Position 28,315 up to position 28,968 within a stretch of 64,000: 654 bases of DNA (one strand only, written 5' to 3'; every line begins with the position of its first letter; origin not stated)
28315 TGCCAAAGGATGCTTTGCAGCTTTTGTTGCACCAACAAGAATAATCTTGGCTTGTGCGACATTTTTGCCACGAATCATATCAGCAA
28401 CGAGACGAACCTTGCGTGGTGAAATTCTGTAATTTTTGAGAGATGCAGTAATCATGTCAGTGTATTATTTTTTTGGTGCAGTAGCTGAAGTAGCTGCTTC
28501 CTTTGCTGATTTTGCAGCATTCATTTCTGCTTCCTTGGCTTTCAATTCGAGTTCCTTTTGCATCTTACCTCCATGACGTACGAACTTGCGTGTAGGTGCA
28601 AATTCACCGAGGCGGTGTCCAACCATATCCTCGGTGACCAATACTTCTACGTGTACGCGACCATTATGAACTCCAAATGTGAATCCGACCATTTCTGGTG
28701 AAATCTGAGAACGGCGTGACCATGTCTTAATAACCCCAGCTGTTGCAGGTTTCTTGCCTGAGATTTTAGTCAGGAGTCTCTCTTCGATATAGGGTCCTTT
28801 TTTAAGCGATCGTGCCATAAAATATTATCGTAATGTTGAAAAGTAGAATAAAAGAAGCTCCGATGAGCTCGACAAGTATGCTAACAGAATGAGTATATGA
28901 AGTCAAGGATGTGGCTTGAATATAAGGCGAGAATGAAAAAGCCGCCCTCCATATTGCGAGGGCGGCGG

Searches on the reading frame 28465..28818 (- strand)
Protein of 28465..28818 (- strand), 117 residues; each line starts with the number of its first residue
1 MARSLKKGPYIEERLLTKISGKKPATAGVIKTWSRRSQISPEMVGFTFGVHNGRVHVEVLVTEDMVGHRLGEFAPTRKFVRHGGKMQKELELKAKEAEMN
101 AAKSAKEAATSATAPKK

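Call 3: search_protein_families(library=pfam, proteins=[window:28465-28818:-], max_evalue=0.01)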
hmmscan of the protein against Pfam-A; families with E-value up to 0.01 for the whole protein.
window:28465-28818:- (117 aa): 1 family
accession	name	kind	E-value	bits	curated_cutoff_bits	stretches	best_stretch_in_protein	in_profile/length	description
PF00203.26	Ribosomal_S19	-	4e-32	110.3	27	1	3-82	1-81/81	Ribosomal protein S19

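Call 4: search_protein_families(library=ncbifam, proteins=[window:28465-28818:-], max_evalue=0.01)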
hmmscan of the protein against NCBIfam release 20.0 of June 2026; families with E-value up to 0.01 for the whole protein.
window:28465-28818:- (117 aa): 3 families
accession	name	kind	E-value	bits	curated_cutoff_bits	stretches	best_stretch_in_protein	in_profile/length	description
TIGR01050.1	rpsS_bact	equivalog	5.4e-35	119.6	89.35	1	1-88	1-89/92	30S ribosomal protein S19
NF003121.0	PRK04038.1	equivalog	1.8e-19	70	146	1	3-84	44-130/145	30S ribosomal protein S19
TIGR01025.1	uS19_arch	equivalog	1.6e-18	66.8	139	1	3-84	33-120/135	30S ribosomal protein S19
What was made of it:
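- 28465..28818 (-): rpsS (S19), first gene of the downstream transcription unit (rpsS-rplV-rpsC...). TIGR01050 119.6 bits (call 4)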
